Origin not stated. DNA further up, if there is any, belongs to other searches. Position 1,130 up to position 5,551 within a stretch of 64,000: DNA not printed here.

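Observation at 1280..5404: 1375-aa orphan cytoplasmic protein between corA and a C39-like peptidase gene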

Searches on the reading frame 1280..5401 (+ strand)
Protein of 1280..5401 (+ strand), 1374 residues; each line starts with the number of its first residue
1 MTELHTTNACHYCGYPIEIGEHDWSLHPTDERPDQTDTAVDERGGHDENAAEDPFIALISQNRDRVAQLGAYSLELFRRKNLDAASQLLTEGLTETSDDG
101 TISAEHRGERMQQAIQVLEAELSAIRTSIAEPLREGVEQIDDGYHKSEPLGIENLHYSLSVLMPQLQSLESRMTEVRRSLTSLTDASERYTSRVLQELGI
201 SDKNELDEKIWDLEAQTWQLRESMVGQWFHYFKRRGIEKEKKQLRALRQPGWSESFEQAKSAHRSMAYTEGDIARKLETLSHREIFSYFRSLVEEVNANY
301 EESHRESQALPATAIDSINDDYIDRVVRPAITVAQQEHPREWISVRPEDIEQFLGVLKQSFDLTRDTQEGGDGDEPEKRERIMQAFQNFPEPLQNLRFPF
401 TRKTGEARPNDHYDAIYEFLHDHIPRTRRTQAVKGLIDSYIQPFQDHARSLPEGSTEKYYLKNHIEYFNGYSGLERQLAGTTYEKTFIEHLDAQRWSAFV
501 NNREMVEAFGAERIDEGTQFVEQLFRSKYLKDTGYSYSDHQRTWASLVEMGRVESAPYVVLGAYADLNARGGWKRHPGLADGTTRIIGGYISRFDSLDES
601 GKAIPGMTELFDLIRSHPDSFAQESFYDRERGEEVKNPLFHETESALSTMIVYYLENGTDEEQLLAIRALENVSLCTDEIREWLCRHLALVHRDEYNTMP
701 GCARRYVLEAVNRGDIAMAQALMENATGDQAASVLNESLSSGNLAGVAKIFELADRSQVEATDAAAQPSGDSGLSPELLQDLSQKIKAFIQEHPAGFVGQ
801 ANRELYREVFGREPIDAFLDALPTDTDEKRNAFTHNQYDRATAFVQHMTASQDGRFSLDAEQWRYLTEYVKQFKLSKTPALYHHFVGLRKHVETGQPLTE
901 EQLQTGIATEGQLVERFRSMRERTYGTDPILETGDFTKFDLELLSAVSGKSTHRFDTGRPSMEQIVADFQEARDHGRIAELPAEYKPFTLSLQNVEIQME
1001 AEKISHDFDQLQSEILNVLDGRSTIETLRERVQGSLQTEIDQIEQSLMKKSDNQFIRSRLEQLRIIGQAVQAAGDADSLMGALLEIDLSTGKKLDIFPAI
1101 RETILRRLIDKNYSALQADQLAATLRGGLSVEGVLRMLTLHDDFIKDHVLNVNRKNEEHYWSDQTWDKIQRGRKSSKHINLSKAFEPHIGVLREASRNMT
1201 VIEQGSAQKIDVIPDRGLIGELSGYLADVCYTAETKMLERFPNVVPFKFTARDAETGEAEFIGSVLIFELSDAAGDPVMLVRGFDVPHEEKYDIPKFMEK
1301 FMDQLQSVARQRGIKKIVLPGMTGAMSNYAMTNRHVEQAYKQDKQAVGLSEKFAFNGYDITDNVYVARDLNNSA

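Call 4: search_protein_families(library=ncbifam, proteins=[window:1280-5401:+], max_evalue=1)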
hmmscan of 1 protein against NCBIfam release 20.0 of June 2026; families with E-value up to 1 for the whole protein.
window:1280-5401:+ (1374 aa): 3 families
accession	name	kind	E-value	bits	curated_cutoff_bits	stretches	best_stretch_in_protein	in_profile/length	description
NF053561.1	Rkd2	equivalog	0.4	10.3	290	1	1016-1073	116-172/196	arcadin-2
NF033916.0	antiphage_ZorA_3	subfamily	0.54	9.1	250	1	103-187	314-398/509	anti-phage ZorAB system protein ZorA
TIGR01837.1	PHA_granule_1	subfamily_domain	0.91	9.6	94.7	0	169-221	61-113/118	poly(hydroxyalkanoate) granule-associated protein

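Call 5: search_solved_structures(query=window:1280-5401:+, max_evalue=1, show_alignments=2)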
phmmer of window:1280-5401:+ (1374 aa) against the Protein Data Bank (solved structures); distinct sequences matched with E-value up to 1: 1.
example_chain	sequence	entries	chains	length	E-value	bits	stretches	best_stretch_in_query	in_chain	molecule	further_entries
2g40_A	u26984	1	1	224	0.43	11.3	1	80-150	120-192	conserved hypothetical protein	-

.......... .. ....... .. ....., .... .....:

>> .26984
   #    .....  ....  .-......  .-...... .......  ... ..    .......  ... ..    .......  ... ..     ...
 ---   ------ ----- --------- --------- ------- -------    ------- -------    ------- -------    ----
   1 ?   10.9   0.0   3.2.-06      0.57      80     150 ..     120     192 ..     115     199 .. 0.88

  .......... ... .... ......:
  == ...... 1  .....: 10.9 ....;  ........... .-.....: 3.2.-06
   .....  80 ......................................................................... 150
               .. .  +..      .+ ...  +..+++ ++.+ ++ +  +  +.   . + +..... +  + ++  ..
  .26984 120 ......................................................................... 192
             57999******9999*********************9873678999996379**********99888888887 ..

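Call 6: search_protein_families(library=pfam, proteins=[window:1280-5401:+], max_evalue=1)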
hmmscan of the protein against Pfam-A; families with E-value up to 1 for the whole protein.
window:1280-5401:+ (1374 aa): 5 families
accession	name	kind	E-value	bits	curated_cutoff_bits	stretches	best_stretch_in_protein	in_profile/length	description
PF15615.11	TerB_C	-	0.014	16.1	26.3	1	255-329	53-129/148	TerB-C domain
PF22116.1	DUF6944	-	0.06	13.1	32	1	1061-1096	57-92/167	Family of unknown function (DUF6944)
PF05205.17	COMPASS-Shg1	-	0.082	14.1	24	1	1008-1053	12-56/102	COMPASS (Complex proteins associated with Set1p) component shg1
PF04513.17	Baculo_PEP_C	-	0.35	11.4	38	0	110-190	42-118/140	Baculovirus polyhedron envelope protein, PEP, C terminus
PF01442.23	Apolipoprotein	-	1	9.5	90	0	80-198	33-159/190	Apolipoprotein A1/A4/E domain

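Call 10: find_homologous_proteins(query=window:1280-5401:+, max_evalue=0.001)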
Query window:1280-5401:+ (1374 aa): 2 proteins with E <= 0.001 among 8000 candidates.
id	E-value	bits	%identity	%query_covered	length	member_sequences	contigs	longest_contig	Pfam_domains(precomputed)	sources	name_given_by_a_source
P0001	0.0e+0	3106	100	100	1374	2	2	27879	-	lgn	-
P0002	0.0e+0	2460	79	100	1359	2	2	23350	-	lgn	-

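Call 13: find_encoding_contigs(protein=P0002, flank=10000, max_places=6)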
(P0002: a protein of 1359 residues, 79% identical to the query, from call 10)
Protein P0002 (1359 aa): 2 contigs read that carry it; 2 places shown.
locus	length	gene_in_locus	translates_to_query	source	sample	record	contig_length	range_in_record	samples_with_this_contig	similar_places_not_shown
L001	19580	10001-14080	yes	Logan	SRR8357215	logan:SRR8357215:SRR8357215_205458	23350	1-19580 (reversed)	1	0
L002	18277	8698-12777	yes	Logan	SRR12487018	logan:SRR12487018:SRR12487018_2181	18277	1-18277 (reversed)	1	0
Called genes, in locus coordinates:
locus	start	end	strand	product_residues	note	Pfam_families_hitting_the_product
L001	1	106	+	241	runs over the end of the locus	PF02616:SMC_ScpA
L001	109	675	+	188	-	PF04079:SMC_ScpB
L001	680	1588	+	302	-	PF02113:Peptidase_S13 (faint), PF00768:Peptidase_S11, PF13354:Beta-lactamase2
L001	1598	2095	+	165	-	PF06695:Sm_multidrug_ex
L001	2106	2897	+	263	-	PF00121:TIM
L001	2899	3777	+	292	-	PF01116:F_bP_aldolase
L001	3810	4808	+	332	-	PF00044:Gp_dh_N, PF02800:Gp_dh_C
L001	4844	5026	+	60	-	-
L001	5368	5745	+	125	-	PF04020:Phage_holin_4_2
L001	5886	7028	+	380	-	PF08545:ACP_syn_III, PF08541:ACP_syn_III_C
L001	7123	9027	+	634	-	PF17964:Big_10 (faint), PF13205:Big_5, PF13529:Peptidase_C39_2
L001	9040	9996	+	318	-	PF01544:CorA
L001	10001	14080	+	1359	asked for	-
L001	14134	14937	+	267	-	PF13529:Peptidase_C39_2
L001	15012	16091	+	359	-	PF03706:LPG_synthase_TM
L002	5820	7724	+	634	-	PF17964:Big_10 (faint), PF13205:Big_5, PF13529:Peptidase_C39_2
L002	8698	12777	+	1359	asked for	-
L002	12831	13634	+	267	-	PF13529:Peptidase_C39_2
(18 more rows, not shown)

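Call 14: find_encoding_contigs(protein=P0001, flank=10000, max_places=6)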
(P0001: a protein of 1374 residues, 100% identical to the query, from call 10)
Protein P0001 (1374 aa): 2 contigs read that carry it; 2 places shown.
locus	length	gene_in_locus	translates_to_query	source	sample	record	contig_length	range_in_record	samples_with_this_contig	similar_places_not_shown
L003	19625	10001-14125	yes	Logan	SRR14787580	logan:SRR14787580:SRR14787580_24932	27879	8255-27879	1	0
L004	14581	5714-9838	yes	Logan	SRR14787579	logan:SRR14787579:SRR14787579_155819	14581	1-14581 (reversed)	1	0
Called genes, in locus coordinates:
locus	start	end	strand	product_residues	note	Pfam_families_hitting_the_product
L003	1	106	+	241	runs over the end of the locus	PF02616:SMC_ScpA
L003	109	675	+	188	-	PF04079:SMC_ScpB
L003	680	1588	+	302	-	PF02113:Peptidase_S13 (faint), PF00768:Peptidase_S11, PF13354:Beta-lactamase2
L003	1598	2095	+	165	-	PF06695:Sm_multidrug_ex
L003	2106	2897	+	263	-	PF00121:TIM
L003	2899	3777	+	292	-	PF01116:F_bP_aldolase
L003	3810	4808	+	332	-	PF00044:Gp_dh_N, PF02800:Gp_dh_C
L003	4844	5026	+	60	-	-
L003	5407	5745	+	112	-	PF04020:Phage_holin_4_2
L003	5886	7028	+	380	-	PF08545:ACP_syn_III, PF08541:ACP_syn_III_C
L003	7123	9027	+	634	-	PF13205:Big_5, PF13529:Peptidase_C39_2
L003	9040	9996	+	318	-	PF01544:CorA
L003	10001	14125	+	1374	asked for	-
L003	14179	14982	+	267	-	PF13529:Peptidase_C39_2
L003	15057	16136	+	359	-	PF03706:LPG_synthase_TM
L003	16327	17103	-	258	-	-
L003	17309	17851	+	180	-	-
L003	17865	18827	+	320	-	-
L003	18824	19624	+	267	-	?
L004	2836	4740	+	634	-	PF13205:Big_5, PF13529:Peptidase_C39_2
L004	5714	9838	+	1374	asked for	-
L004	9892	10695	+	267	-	PF13529:Peptidase_C39_2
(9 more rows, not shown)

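Call 27: search_protein_families(library=padloc, proteins=[window:1280-5401:+], max_evalue=1)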
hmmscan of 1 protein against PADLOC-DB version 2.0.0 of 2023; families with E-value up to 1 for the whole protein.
window:1280-5401:+ (1374 aa): 1 family
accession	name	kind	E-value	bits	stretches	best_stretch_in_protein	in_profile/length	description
PDLC03418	REase_II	-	0.015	12.5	1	1286-1352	264-332/372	Type II restriction enzyme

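Call 28: search_protein_families(library=phrogs, proteins=[window:1280-5401:+], max_evalue=1)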
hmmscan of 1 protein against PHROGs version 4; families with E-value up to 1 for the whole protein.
window:1280-5401:+ (1374 aa): 2 families
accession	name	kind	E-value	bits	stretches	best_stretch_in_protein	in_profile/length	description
phrog_9083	-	unknown function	0.35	11.9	1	9-29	2-18/43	-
phrog_18212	-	unknown function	0.41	11.9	0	380-397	5-22/45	-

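Call 30: find_related_loci(query=window:1280-5401:+, collection=genome_contigs, flank=10000)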
Query window:1280-5401:+ (1374 aa) in genome_contigs; peptide patterns used: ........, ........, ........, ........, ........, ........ (x = any residue, [..] = any of these).
27 stretches matched a pattern; 1 encode a relative of the query (tblastn E <= 1e-3); 1 distinct loci.
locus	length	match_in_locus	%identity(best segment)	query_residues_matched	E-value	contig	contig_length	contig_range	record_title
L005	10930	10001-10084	71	1-28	4e-11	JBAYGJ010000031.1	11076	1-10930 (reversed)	MAG: Patescibacteria group bacterium isolate SO_2016_GW1_122 scaffold10673_OW334_2016, whole genome shotgun sequence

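Call 38: search_protein_representatives(protein=window:1802-5401:+)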
Query: 1200 residues. Proteins with E-value up to 0.001 (for the whole library): 495; up to 1e-10: 213; up to 1e-30: 119. The best 150 are listed.
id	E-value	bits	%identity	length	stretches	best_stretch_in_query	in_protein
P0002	0.0e+00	2147.4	80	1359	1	2-1200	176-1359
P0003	1.1e-237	808.2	59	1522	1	592-1196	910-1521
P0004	2.7e-209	714.3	53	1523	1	611-1198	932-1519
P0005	3.3e-193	661.0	50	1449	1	607-1196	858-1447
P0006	7.9e-160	550.4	43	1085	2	603-1197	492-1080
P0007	7.8e-157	540.5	38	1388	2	581-1196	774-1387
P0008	3.1e-144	498.8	39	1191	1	610-1196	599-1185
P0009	1.3e-142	493.4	41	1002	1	607-1196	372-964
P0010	6.2e-142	491.2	38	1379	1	576-1196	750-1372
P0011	8.7e-139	480.8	40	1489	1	598-1196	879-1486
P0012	1.8e-136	473.1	40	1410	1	615-1196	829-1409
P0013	6.9e-136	471.2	40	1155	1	610-1195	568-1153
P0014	2.9e-132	459.1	40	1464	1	604-1196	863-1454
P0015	5.0e-132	458.4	41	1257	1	612-1194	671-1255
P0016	1.7e-131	456.6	39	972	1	609-1196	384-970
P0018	2.3e-130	452.9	38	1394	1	603-1196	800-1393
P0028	5.8e-125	435.0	37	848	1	608-1197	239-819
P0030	3.7e-117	409.1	37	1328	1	617-1195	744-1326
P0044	6.0e-101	355.5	37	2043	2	795-1194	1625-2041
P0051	7.1e-98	345.3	34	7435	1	615-1196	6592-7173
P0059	1.4e-93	331.1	33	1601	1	620-1199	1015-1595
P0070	1.0e-89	318.2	32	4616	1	622-1197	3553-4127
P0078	3.3e-82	293.4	32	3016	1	611-1197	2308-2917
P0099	1.2e-52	195.5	41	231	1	965-1196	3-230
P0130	2.4e-21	91.8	30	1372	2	1021-1195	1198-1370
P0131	2.5e-21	91.8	38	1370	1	1017-1194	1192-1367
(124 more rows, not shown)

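Call 51: find_encoding_contigs(protein=P0005, flank=8000, max_places=2)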
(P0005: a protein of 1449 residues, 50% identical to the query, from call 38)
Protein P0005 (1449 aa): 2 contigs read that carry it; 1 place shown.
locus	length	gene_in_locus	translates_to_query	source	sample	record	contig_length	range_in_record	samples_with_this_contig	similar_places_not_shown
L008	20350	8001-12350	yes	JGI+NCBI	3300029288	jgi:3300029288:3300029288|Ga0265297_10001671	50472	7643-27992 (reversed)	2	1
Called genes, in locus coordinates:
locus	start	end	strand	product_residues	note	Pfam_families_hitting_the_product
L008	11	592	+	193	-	PF04542:Sigma70_r2, PF08281:Sigma70_r4_2 (weak), PF04545:Sigma70_r4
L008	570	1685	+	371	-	PF18915:DUF5667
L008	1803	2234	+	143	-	-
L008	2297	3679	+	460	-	PF00005:ABC_tran, PF13304:AAA_21 (faint)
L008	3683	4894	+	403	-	PF12704:MacB_PCD, PF02687:FtsX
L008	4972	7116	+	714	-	PF00041:fn3 (faint), PF16655:PhoD_N (faint), PF23376:Fn3_VIN3 (faint), PF25059:FN3_DSCAM-DSCAML_C (faint), PF16656:Pur_ac_phosph_N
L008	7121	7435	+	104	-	-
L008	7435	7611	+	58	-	-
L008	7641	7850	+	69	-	-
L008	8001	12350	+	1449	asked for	-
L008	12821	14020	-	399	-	PF01053:Cys_Met_Meta_PP, PF00155:Aminotran_1_2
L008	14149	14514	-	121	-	PF01740:STAS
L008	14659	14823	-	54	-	-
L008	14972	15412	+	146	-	PF08534:Redoxin, PF00578:AhpC-TSA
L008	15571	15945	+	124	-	PF01042:Ribonuc_L-PSP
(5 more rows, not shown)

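Call 54: find_encoding_contigs(protein=P0010, flank=8000, max_places=2)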
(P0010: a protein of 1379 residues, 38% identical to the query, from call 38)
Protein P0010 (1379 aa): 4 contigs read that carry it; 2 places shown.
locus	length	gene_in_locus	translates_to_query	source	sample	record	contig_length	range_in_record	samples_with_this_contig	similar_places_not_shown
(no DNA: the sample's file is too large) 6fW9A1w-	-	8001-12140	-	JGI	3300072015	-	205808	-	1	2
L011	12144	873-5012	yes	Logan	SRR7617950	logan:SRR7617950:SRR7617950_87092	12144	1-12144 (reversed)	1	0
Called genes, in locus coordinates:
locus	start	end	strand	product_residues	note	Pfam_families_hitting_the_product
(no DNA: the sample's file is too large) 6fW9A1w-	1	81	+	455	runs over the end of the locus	PF02878:PGM_PMM_I, PF02879:PGM_PMM_II, PF02880:PGM_PMM_III, PF00408:PGM_PMM_IV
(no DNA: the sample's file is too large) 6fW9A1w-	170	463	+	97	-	PF01541:GIY-YIG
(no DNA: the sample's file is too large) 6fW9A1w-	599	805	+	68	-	-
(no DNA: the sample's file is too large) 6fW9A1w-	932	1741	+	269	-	PF01177:Asp_Glu_race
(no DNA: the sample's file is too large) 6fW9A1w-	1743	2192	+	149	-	-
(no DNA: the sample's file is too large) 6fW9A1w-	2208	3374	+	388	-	PF02163:Peptidase_M50, PF00595:PDZ (weak), PF13180:PDZ_2, PF17820:PDZ_6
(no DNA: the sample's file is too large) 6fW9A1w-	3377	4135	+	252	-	-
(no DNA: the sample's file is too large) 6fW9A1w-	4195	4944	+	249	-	-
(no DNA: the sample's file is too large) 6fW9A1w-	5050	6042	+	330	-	PF00044:Gp_dh_N, PF02800:Gp_dh_C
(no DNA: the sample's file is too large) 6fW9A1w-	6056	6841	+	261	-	PF06750:A24_N_bact, PF01478:Peptidase_A24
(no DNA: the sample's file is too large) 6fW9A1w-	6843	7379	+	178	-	-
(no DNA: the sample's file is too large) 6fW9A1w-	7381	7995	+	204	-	-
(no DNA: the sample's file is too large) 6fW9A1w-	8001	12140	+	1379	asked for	-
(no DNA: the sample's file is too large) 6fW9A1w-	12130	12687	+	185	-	PF07963:N_methyl (weak)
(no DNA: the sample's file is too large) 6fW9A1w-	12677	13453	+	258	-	-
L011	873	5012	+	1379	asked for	-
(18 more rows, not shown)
